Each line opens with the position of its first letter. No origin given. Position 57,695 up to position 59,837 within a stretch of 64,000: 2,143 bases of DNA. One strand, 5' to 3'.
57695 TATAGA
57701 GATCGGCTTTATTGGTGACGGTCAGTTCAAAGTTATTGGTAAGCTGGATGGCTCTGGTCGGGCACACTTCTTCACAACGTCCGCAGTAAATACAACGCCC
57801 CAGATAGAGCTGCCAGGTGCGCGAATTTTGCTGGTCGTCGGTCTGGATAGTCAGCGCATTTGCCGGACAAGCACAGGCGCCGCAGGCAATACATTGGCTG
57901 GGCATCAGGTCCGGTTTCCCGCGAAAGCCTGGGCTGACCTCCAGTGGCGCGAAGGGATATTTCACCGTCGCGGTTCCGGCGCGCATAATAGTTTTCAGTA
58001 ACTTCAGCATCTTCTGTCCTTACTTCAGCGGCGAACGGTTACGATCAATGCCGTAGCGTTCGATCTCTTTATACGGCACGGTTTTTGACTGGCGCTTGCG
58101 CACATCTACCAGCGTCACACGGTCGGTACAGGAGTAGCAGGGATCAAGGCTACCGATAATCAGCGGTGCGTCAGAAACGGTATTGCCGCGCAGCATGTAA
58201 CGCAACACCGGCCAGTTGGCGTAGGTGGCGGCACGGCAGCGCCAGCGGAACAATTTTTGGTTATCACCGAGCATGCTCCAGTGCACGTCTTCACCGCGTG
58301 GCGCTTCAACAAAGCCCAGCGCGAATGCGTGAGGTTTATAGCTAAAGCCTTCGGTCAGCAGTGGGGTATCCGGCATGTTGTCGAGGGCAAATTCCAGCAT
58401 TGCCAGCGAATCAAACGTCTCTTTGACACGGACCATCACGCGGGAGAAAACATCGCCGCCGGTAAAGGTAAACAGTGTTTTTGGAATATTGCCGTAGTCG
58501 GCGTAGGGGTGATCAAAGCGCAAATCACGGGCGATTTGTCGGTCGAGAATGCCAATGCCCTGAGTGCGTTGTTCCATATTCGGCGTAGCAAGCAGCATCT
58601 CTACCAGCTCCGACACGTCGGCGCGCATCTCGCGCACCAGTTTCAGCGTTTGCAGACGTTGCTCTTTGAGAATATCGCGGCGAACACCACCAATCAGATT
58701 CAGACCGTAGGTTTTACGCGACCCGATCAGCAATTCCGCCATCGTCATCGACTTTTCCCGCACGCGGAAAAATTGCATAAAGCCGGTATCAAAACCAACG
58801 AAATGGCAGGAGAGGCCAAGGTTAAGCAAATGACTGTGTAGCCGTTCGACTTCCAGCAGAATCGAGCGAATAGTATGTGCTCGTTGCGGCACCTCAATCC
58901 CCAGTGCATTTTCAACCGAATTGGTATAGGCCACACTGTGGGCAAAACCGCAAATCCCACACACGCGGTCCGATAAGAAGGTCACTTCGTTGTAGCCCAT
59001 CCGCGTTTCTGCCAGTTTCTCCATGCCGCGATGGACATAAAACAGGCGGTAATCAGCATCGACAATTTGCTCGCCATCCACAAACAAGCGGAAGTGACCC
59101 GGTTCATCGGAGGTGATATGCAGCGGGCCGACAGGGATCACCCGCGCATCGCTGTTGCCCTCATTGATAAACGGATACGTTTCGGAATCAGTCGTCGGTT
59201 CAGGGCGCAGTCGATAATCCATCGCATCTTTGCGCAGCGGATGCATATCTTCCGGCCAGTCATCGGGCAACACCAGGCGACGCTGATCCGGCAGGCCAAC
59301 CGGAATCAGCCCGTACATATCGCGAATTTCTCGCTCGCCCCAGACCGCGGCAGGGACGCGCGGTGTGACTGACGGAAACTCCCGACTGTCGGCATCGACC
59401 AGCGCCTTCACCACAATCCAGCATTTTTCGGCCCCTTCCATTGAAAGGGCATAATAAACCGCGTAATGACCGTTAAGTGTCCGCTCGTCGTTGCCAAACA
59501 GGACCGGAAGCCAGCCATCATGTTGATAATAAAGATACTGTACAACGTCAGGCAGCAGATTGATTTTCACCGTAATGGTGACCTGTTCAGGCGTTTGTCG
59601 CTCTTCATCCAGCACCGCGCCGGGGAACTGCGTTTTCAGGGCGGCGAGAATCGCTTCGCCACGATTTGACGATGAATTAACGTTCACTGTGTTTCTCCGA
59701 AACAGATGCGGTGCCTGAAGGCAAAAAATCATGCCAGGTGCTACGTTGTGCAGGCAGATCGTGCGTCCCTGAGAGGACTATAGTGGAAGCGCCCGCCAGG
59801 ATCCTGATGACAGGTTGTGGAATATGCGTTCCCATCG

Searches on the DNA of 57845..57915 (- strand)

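Call 17: search_dna_similar(query=window:57845-57915:-, collection=ecoli_genomes, mode=near, max_rows=60)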
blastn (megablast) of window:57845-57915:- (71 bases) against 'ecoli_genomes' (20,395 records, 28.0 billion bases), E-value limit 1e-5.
Records with a match: 4292; places in all: 4292; records where one place covers at least 80% of the query: 4292.
Genomes with a match: 4292 of 5426; with a place that covers at least 80% of the query: 4292. Places per genome that has any: lowest 1, median 1, highest 1. On chromosomes: 4292 places; on plasmids: 0.
Best place of each record, by identity: >=99% 762; 95-99% 11; 90-95% 3210; 80-90% 309.
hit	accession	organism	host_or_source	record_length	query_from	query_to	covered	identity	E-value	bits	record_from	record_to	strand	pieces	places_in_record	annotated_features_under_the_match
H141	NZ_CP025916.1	Escherichia coli strain 120899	Homo sapiens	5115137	1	71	100%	100.0%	2e-28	132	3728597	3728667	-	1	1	hyfH: hydrogenase 4 subunit H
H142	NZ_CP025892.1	Escherichia coli strain 503025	Homo sapiens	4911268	1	71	100%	100.0%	2e-28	132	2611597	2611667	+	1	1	hyfH: hydrogenase 4 subunit H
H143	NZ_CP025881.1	Escherichia coli strain 503440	Homo sapiens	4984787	1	71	100%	100.0%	2e-28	132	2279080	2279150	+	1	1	hyfH: hydrogenase 4 subunit H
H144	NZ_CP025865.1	Escherichia coli strain 504211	Homo sapiens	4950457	1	71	100%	100.0%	2e-28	132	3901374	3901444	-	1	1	hyfH: hydrogenase 4 subunit H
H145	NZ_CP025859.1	Escherichia coli strain 504239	Homo sapiens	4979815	1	71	100%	100.0%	2e-28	132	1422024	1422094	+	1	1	hyfH: hydrogenase 4 subunit H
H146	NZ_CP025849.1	Escherichia coli strain 600468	Homo sapiens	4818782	1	71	100%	100.0%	2e-28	132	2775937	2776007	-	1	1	hyfH: hydrogenase 4 subunit H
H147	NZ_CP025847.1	Escherichia coli strain 602354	Homo sapiens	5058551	1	71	100%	100.0%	2e-28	132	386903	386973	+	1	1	hyfH: hydrogenase 4 subunit H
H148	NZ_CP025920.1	Escherichia coli strain 103605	Homo sapiens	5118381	1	71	100%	100.0%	2e-28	132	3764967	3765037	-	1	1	hyfH: hydrogenase 4 subunit H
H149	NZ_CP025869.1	Escherichia coli strain 503829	Homo sapiens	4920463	1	71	100%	100.0%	2e-28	132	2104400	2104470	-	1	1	hyfH: hydrogenase 4 subunit H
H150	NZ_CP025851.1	Escherichia coli strain 510016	Homo sapiens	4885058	1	71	100%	100.0%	2e-28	132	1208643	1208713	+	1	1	hyfH: hydrogenase 4 subunit H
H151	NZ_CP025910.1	Escherichia coli strain 204446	Homo sapiens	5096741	1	71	100%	100.0%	2e-28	132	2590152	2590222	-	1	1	hyfH: hydrogenase 4 subunit H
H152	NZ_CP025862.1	Escherichia coli strain 504237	Homo sapiens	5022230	1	71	100%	100.0%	2e-28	132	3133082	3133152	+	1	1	hyfH: hydrogenase 4 subunit H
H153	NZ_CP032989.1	Escherichia coli strain W2-5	Jin River water W2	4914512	1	71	100%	100.0%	2e-28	132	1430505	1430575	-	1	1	hyfH: hydrogenase 4 subunit H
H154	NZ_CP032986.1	Escherichia coli strain BE2-5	egret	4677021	1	71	100%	100.0%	2e-28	132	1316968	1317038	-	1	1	hyfH: hydrogenase 4 subunit H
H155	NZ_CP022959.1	Escherichia coli ATCC 8739 strain ATCC 8739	stepwise adaptation to AgNO3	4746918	1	71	100%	100.0%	2e-28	132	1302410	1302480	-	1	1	hyfH: hydrogenase 4 subunit H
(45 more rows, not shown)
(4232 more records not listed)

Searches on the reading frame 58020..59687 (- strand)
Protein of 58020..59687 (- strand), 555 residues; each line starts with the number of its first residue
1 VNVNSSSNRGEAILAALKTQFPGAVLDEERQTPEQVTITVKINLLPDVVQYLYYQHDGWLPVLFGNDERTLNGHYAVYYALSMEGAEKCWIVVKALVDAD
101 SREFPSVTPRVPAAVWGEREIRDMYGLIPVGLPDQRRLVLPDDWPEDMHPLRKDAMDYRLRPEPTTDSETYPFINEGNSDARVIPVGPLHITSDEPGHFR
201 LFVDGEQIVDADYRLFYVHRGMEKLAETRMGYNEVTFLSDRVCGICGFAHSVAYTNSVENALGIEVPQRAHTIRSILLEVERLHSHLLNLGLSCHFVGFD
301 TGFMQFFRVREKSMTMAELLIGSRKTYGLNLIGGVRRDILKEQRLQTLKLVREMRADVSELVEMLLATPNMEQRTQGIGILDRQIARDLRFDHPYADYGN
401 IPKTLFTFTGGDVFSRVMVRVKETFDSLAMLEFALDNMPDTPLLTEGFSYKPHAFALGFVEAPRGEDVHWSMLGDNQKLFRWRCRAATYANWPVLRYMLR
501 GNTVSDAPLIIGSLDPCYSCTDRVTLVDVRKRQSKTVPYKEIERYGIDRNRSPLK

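Call 69: search_solved_structures(query=window:58020-59687:-, show_alignments=2, max_evalue=1e-40)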
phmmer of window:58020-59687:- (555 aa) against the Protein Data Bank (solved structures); distinct sequences matched with E-value up to 1e-40: 2.
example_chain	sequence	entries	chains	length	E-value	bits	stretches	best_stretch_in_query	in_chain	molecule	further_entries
7z0s_E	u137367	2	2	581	1.6e-279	931.3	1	7-555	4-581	Formate hydrogenlyase subunit 5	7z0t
6cfw_L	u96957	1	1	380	3e-60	207.5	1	184-523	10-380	Membrane-bound hydrogenase subunit alpha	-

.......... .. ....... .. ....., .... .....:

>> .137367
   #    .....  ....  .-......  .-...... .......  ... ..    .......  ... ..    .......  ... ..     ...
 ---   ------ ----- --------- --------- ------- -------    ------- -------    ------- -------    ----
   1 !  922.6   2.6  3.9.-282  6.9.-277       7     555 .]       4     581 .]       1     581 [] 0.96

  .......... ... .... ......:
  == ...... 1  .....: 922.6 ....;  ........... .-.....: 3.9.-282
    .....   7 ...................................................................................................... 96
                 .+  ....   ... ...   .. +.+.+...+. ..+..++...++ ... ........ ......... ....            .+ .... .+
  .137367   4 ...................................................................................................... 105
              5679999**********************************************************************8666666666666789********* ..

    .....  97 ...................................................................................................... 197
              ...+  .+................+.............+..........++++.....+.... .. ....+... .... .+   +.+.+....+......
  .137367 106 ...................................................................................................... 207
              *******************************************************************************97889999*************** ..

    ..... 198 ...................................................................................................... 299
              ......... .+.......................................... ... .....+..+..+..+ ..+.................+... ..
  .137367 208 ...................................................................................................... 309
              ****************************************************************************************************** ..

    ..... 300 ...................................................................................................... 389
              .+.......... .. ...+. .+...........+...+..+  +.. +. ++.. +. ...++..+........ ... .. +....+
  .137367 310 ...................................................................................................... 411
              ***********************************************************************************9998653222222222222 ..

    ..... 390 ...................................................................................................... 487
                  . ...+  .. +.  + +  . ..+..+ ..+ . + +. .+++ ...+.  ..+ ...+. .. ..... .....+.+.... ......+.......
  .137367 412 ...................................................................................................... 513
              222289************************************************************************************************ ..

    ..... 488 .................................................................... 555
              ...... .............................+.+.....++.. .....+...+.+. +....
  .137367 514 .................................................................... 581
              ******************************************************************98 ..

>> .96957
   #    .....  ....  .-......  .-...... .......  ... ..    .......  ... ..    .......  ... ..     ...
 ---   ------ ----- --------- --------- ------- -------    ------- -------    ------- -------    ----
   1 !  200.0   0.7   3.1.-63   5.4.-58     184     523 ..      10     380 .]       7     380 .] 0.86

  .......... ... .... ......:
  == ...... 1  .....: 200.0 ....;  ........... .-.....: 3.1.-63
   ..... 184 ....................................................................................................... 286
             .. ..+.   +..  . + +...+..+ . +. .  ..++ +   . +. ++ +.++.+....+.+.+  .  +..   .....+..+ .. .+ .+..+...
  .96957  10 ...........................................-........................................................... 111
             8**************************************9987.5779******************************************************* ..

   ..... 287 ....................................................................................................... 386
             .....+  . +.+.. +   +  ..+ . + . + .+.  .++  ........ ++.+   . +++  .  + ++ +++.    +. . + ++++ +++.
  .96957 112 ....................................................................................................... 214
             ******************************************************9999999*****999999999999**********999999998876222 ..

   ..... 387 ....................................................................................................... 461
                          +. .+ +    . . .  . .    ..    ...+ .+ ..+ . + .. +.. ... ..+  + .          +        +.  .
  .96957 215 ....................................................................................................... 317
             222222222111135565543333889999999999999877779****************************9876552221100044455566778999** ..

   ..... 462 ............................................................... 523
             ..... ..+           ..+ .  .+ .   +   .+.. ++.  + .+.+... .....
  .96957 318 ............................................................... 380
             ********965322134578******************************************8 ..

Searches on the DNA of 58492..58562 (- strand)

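Call 65: search_dna_similar(query=window:58492-58562:-, collection=ecoli_genomes, mode=near, max_rows=30, rows=spread)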
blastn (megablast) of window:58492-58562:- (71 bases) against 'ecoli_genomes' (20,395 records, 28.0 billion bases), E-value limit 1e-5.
Records with a match: 4295; places in all: 4295; records where one place covers at least 80% of the query: 4283.
Genomes with a match: 4295 of 5426; with a place that covers at least 80% of the query: 4283. Places per genome that has any: lowest 1, median 1, highest 1. On chromosomes: 4295 places; on plasmids: 0.
Best place of each record, by identity: >=99% 4259; 95-99% 36.
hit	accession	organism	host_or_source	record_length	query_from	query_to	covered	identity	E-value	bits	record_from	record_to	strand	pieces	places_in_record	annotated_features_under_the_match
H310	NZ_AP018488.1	Escherichia coli O157:H7 strain PV15-279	Homo sapiens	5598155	1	71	100%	100.0%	9e-12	152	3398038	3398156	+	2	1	hyfG: hydrogenase 4 catalytic subunit HyfG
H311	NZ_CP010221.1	Escherichia coli strain M19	mouse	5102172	1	71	100%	100.0%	9e-12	152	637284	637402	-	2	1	hyfG: hydrogenase 4 catalytic subunit HyfG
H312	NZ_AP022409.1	Escherichia coli strain STW0522-31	-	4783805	1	71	100%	100.0%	9e-12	152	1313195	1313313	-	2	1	hyfG: hydrogenase 4 catalytic subunit HyfG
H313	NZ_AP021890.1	Escherichia coli strain 2017.15.01CC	Homo sapiens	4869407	1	71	100%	100.0%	9e-12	152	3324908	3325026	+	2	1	hyfG: hydrogenase 4 catalytic subunit HyfG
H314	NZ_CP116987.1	Escherichia coli strain MLI107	Homo sapiens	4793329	1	71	100%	100.0%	9e-12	152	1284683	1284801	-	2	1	hyfG: hydrogenase 4 catalytic subunit HyfG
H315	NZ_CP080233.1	Escherichia coli O139:H1 strain P15-25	Sus scrofa domesticus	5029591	1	71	100%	100.0%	9e-12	152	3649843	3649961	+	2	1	hyfG: hydrogenase 4 catalytic subunit HyfG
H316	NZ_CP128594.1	Escherichia coli strain VG1046-3E9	farm environment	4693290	1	71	100%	100.0%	9e-12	152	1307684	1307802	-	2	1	hyfG: hydrogenase 4 catalytic subunit HyfG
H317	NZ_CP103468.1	Escherichia coli strain 4973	Homo sapiens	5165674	1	71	100%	100.0%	9e-12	152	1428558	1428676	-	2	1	hyfG: hydrogenase 4 catalytic subunit HyfG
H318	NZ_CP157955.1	Escherichia coli strain B1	calf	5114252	1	71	100%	100.0%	9e-12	152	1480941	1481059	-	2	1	hyfG: hydrogenase 4 catalytic subunit HyfG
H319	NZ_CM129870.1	Escherichia coli strain PCP06238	seawater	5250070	1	71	100%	100.0%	9e-12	152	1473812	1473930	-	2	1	hyfG: hydrogenase 4 catalytic subunit HyfG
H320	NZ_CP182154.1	Escherichia coli strain CUWW11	wastewater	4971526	1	71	100%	100.0%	9e-12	152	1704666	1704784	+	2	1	hyfG: hydrogenase 4 catalytic subunit HyfG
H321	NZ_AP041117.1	Escherichia coli strain KN13-4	Homo sapiens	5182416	1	71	100%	100.0%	9e-12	152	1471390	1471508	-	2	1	hyfG: hydrogenase 4 catalytic subunit HyfG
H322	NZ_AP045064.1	Escherichia coli strain JNE23-001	Homo sapiens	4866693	1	71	100%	100.0%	9e-12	152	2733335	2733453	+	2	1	hyfG: hydrogenase 4 catalytic subunit HyfG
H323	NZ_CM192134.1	Escherichia coli strain Ec-U14-2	Homo sapiens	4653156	1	71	100%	100.0%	9e-12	152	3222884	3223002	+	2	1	hyfG: hydrogenase 4 catalytic subunit HyfG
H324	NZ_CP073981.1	Escherichia coli strain MB19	Poultry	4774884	1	71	100%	100.0%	9e-12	148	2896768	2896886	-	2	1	hyfG: hydrogenase 4 catalytic subunit HyfG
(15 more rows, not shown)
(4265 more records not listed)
